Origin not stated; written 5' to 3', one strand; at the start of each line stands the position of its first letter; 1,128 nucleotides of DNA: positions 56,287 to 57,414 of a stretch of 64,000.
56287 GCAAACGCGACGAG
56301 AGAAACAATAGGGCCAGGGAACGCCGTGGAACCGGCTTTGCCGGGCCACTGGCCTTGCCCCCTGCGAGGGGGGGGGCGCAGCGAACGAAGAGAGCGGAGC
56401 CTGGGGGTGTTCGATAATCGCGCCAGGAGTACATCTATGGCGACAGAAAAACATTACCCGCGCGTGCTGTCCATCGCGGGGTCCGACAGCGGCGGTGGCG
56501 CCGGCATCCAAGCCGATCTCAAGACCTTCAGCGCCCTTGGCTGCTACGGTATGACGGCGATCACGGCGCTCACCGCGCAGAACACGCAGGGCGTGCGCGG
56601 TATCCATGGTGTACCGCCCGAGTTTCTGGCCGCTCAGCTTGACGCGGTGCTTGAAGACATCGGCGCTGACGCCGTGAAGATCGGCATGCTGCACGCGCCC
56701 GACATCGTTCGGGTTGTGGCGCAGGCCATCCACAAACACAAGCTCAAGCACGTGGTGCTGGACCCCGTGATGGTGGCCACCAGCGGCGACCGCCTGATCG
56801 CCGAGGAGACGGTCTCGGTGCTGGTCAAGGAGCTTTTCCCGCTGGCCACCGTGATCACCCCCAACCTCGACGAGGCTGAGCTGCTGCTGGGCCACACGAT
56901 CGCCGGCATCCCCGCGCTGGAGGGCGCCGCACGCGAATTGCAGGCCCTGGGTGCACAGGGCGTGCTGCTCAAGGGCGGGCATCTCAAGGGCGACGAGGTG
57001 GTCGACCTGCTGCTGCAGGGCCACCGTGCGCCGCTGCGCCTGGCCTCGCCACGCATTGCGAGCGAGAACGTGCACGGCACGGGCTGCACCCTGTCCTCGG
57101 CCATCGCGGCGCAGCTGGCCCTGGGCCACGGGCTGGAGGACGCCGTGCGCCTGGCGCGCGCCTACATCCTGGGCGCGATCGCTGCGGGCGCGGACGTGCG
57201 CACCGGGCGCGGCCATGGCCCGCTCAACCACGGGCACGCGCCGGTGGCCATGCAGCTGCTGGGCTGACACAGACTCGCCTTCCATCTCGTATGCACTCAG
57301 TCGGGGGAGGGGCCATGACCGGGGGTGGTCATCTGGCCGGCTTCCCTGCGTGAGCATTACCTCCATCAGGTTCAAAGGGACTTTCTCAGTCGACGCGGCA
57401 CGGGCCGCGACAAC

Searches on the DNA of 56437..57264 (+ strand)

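Call 10: search_rna_families(sources=[L001, L002, L003, L004, L005, L006, L007, L008, L009, L010, L011, L012, L013, L014, L015, L016, L017, L018, L019, L020], threshold=gathering)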
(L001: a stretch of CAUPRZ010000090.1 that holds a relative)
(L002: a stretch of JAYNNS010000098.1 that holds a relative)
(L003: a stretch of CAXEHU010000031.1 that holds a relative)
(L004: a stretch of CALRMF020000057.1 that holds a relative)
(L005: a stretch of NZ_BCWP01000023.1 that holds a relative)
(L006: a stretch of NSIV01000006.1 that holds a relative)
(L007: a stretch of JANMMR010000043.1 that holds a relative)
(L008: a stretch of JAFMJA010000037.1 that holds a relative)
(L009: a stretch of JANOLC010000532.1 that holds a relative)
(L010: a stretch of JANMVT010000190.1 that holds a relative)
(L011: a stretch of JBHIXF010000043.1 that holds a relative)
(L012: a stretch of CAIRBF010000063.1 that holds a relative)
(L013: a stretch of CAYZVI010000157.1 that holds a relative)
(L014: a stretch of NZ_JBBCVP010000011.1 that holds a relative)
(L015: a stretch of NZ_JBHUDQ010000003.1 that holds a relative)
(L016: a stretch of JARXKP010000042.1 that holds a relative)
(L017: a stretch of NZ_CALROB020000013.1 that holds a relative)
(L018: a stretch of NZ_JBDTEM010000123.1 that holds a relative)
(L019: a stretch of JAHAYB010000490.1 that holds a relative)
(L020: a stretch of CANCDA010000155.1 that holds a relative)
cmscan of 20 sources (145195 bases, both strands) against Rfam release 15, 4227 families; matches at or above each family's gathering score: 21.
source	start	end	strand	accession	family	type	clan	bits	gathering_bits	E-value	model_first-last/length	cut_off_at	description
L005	144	216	+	RF00005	tRNA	Gene; tRNA;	CL00001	75.3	29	2.4e-14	1-71/71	no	tRNA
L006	185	257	+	RF00005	tRNA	Gene; tRNA;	CL00001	75.3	29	2.4e-14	1-71/71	no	tRNA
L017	2255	2327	+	RF00005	tRNA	Gene; tRNA;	CL00001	68.7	29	1.6e-12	1-71/71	no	tRNA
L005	644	716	-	RF00005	tRNA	Gene; tRNA;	CL00001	68.4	29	1.9e-12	1-71/71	no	tRNA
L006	647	719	-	RF00005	tRNA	Gene; tRNA;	CL00001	68.4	29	1.9e-12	1-71/71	no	tRNA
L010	4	76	-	RF00005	tRNA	Gene; tRNA;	CL00001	68.4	29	1.9e-12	1-71/71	no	tRNA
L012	445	517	-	RF00005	tRNA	Gene; tRNA;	CL00001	68.4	29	1.9e-12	1-71/71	no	tRNA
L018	635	707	-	RF00005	tRNA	Gene; tRNA;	CL00001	68.4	29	1.9e-12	1-71/71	no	tRNA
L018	769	841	-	RF00005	tRNA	Gene; tRNA;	CL00001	68.4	29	1.9e-12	1-71/71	no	tRNA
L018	6243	6355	-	RF00059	TPP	Cis-reg; riboswitch;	-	62.8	54.3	1.3e-09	1-105/105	no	TPP riboswitch aptamer (THI element)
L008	4042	4147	-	RF00059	TPP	Cis-reg; riboswitch;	-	62.7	54.3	1.4e-09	1-105/105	no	TPP riboswitch aptamer (THI element)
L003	4885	4986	-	RF00059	TPP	Cis-reg; riboswitch;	-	60.7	54.3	4.4e-09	1-105/105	no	TPP riboswitch aptamer (THI element)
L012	6206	6316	-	RF00059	TPP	Cis-reg; riboswitch;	-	60.5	54.3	4.9e-09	1-105/105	no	TPP riboswitch aptamer (THI element)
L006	4917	5028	-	RF00059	TPP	Cis-reg; riboswitch;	-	59.9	54.3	7.2e-09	1-105/105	no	TPP riboswitch aptamer (THI element)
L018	3849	3947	-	RF00059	TPP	Cis-reg; riboswitch;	-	59.9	54.3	7.1e-09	1-105/105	no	TPP riboswitch aptamer (THI element)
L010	5454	5554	-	RF00059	TPP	Cis-reg; riboswitch;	-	58.5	54.3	1.6e-08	1-105/105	no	TPP riboswitch aptamer (THI element)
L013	1940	2043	-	RF00059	TPP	Cis-reg; riboswitch;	-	57.9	54.3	2.2e-08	1-105/105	no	TPP riboswitch aptamer (THI element)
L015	3829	3923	+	RF00059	TPP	Cis-reg; riboswitch;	-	57.5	54.3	2.7e-08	1-105/105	no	TPP riboswitch aptamer (THI element)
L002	4891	4995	-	RF00059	TPP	Cis-reg; riboswitch;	-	56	54.3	6.4e-08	1-105/105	no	TPP riboswitch aptamer (THI element)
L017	6167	6279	-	RF00059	TPP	Cis-reg; riboswitch;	-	55.4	54.3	9e-08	1-105/105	no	TPP riboswitch aptamer (THI element)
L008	1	54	-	RF00005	tRNA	Gene; tRNA;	CL00001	35.7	29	0.002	1-52/71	3'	tRNA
